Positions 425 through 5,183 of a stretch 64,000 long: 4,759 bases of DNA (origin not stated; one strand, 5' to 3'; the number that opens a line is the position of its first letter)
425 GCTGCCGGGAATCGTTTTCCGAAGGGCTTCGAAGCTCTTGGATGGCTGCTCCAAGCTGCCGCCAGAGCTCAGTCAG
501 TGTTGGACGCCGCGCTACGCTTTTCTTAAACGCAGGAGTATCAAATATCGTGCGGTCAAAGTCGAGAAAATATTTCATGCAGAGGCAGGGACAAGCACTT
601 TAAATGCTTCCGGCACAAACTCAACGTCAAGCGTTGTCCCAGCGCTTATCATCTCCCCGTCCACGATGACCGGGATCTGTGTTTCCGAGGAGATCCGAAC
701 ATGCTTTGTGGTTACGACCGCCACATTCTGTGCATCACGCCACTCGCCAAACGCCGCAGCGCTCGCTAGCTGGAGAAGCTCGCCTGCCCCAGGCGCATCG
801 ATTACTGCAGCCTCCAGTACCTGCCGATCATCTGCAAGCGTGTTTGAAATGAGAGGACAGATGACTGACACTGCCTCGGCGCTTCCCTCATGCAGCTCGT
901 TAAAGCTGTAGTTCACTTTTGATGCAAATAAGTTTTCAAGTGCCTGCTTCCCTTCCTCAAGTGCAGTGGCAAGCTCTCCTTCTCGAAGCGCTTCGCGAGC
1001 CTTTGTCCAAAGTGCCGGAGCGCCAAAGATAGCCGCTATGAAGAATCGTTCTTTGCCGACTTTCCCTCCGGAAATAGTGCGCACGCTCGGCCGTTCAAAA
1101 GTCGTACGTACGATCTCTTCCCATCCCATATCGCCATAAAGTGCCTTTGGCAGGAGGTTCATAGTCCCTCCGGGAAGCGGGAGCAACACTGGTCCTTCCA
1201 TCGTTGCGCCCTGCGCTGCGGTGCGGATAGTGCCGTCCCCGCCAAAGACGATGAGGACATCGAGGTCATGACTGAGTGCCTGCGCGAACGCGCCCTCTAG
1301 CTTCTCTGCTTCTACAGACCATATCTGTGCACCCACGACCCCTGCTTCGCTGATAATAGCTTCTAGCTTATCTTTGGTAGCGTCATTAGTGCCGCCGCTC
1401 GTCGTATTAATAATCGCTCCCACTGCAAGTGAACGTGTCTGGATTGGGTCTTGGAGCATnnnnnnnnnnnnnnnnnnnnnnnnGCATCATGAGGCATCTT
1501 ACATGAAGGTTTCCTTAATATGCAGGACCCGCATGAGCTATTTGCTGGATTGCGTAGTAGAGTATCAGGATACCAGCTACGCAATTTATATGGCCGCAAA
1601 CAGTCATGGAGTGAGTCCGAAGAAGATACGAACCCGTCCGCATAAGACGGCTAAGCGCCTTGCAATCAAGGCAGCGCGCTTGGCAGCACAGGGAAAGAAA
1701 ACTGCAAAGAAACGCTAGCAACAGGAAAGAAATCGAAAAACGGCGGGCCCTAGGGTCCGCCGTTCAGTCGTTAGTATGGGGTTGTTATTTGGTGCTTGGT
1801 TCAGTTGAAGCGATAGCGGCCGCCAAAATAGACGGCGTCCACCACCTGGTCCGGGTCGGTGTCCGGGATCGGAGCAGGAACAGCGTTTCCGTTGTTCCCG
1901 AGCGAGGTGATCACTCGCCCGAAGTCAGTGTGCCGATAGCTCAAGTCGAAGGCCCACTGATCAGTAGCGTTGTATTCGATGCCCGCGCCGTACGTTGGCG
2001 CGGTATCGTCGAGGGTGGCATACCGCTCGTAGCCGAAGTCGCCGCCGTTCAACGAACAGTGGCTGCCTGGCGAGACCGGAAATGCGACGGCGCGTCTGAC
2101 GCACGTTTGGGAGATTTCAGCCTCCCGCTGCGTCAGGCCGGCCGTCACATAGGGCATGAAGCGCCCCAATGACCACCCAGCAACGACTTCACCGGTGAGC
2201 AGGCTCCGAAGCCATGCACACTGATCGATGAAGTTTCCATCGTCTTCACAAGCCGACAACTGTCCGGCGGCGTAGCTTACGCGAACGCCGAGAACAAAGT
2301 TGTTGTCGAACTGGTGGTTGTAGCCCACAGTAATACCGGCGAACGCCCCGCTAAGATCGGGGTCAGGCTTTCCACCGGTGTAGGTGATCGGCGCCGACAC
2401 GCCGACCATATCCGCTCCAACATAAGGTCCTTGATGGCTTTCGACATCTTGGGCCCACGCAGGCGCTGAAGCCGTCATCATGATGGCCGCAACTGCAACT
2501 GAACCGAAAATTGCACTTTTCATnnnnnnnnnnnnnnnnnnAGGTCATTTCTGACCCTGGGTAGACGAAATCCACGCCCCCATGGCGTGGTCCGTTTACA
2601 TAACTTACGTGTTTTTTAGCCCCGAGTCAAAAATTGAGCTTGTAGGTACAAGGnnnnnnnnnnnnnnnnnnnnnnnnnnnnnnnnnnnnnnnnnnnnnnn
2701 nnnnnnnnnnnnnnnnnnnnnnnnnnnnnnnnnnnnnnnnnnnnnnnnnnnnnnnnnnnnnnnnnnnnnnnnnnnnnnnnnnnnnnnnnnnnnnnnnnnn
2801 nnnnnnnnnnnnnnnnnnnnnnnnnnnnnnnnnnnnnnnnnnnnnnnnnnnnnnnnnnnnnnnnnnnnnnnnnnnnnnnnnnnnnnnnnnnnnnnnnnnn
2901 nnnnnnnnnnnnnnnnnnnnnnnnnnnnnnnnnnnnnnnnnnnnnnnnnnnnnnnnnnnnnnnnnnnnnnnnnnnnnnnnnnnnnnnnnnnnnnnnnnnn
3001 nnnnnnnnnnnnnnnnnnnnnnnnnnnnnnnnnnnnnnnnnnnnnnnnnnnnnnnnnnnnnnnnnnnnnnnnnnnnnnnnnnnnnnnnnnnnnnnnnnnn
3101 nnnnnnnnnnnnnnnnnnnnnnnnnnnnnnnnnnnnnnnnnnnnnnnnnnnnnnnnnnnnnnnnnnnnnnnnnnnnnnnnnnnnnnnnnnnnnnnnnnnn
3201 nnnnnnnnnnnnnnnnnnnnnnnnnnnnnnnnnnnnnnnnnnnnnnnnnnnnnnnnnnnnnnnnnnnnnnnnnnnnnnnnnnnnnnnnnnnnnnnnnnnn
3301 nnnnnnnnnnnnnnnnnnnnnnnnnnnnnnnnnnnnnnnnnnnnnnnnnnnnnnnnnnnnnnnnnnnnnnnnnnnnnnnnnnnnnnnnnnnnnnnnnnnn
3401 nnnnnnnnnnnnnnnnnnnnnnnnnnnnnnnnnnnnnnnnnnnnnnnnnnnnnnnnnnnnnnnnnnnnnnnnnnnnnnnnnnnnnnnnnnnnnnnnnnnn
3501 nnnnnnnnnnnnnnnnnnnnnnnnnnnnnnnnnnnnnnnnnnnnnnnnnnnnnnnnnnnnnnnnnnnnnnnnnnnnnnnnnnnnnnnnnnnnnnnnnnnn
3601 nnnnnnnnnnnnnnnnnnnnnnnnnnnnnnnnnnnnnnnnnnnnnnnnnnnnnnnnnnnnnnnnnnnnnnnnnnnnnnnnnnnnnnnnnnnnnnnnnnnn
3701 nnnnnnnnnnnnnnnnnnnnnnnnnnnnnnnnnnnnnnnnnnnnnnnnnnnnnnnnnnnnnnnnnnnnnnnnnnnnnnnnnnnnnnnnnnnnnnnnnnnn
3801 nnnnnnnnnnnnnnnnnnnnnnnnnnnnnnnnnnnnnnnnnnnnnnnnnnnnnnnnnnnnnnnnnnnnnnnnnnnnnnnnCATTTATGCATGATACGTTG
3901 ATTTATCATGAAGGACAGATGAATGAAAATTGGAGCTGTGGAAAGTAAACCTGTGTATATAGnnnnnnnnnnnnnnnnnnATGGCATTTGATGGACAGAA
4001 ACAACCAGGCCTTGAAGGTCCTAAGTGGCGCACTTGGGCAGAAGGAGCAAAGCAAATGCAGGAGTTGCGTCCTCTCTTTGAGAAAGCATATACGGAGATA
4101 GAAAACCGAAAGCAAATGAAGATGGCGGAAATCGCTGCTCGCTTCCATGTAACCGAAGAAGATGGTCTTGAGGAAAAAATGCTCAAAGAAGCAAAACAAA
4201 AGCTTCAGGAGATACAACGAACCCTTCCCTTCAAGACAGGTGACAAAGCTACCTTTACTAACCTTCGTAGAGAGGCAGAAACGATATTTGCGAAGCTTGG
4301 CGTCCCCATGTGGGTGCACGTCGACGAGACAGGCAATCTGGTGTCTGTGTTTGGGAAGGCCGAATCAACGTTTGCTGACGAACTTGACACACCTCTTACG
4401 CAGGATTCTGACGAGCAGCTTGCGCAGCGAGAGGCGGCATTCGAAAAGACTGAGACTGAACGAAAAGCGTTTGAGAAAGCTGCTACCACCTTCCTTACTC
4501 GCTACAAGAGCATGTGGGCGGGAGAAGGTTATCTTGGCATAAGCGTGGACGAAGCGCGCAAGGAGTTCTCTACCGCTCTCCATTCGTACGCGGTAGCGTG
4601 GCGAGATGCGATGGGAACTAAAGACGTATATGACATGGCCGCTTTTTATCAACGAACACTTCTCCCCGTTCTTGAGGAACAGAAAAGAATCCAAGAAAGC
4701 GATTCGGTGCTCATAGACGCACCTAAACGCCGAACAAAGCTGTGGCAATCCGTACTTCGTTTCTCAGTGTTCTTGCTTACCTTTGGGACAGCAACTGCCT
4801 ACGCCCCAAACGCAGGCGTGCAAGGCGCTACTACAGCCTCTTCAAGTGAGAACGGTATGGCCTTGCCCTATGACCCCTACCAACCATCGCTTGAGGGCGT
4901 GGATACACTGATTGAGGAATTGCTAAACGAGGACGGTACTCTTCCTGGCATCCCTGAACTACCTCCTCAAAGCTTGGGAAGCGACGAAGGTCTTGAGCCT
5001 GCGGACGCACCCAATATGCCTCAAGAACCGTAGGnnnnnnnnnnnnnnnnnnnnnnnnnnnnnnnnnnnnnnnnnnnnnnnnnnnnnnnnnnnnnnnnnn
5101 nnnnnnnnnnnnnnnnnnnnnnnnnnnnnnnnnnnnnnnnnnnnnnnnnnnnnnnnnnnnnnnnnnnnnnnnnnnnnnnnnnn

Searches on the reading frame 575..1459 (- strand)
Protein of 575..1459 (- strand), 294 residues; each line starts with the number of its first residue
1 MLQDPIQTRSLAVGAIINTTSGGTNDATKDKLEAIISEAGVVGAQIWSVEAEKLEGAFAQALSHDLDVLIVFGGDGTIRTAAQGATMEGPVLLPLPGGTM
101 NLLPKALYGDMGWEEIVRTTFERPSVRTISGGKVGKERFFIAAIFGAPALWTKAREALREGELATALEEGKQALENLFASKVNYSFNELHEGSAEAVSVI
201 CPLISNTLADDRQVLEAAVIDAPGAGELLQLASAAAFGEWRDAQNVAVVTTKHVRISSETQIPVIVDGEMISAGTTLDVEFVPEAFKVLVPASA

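Call 3: search_protein_families(library=pfam, proteins=[window:575-1459:-], max_evalue=0.01)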
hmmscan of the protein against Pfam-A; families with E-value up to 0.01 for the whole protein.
window:575-1459:- (294 aa): 3 families
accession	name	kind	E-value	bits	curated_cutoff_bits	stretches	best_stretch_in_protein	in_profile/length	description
PF00781.29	DAGK_cat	-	6.3e-12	45.6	23.6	1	15-113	4-105/125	Diacylglycerol kinase catalytic domain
PF01513.26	NAD_kinase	-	3.2e-06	27.9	25.5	1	50-104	59-111/130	ATP-NAD kinase N-terminal domain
PF19279.4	YegS_C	-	4.9e-06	26.8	27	1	214-289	83-157/158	YegS C-terminal NAD kinase beta sandwich-like domain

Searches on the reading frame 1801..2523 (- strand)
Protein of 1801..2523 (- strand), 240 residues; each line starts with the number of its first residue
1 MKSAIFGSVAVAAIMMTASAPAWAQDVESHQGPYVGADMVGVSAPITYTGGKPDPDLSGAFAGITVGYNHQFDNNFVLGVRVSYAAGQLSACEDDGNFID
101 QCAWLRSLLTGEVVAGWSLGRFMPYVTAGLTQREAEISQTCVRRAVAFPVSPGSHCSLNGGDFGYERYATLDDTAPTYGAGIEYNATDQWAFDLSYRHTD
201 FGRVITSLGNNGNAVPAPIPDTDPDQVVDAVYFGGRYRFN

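Call 3: search_protein_families(library=pfam, proteins=[window:1801-2523:-], max_evalue=0.01)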
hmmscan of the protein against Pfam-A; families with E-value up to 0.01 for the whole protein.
window:1801-2523:- (240 aa): 2 families
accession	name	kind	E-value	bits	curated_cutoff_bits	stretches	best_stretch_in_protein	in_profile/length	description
PF13505.12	OMP_b-brl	-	7e-16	59.3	28.7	1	11-211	2-158/175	Outer membrane protein beta-barrel domain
PF03797.25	Autotransporter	-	6.5e-05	23.2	26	0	54-91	18-55/255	Autotransporter beta-domain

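Call 54: find_homologous_proteins(query=window:1801-2523:-)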
Query window:1801-2523:- (240 aa): 3 proteins with E <= 0.001 among 855 candidates.
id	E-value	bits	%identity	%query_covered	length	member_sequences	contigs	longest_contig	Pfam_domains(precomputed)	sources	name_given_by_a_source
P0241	7.9e-161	551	100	100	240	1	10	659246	PF13505.13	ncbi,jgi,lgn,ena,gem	-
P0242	2.8e-66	242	55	99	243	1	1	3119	PF13505.13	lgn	-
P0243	4.2e-7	48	30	62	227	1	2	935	PF13505.13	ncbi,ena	-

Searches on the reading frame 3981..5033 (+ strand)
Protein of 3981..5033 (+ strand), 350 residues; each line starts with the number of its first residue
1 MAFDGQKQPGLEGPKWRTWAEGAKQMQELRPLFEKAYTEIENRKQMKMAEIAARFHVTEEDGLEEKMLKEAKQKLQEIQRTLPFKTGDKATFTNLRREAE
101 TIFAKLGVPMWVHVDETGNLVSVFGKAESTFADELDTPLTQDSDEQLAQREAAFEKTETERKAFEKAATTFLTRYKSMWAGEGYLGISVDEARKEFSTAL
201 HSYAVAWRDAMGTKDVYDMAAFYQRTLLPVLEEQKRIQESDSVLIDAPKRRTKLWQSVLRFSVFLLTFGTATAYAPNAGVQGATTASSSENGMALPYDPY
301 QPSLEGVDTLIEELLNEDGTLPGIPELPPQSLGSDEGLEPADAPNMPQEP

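Call 3: search_protein_families(library=pfam, proteins=[window:3981-5033:+], max_evalue=0.01)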
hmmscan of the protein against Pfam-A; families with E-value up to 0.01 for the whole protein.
window:3981-5033:+ (350 aa): 0 families

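Call 4: search_protein_families(library=ncbifam, proteins=[window:3981-5033:+], max_evalue=0.01)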
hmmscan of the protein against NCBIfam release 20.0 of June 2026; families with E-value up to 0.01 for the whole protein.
window:3981-5033:+ (350 aa): 0 families
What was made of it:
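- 3981..5033 (+): A 350-aa gene with no family hit, convergent on SET. It is lineage-specific and not part of the conserved cluster. No Pfam or NCBIfam hit (calls 3, 4).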

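Call 66: search_protein_families(library=padloc, proteins=[window:3981-5033:+], max_evalue=0.01)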
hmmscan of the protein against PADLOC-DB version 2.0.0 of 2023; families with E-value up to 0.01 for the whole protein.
window:3981-5033:+ (350 aa): 0 families

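Call 67: search_protein_families(library=phrogs, proteins=[window:3981-5033:+], max_evalue=0.001)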
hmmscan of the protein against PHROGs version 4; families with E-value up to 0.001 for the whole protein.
window:3981-5033:+ (350 aa): 0 families
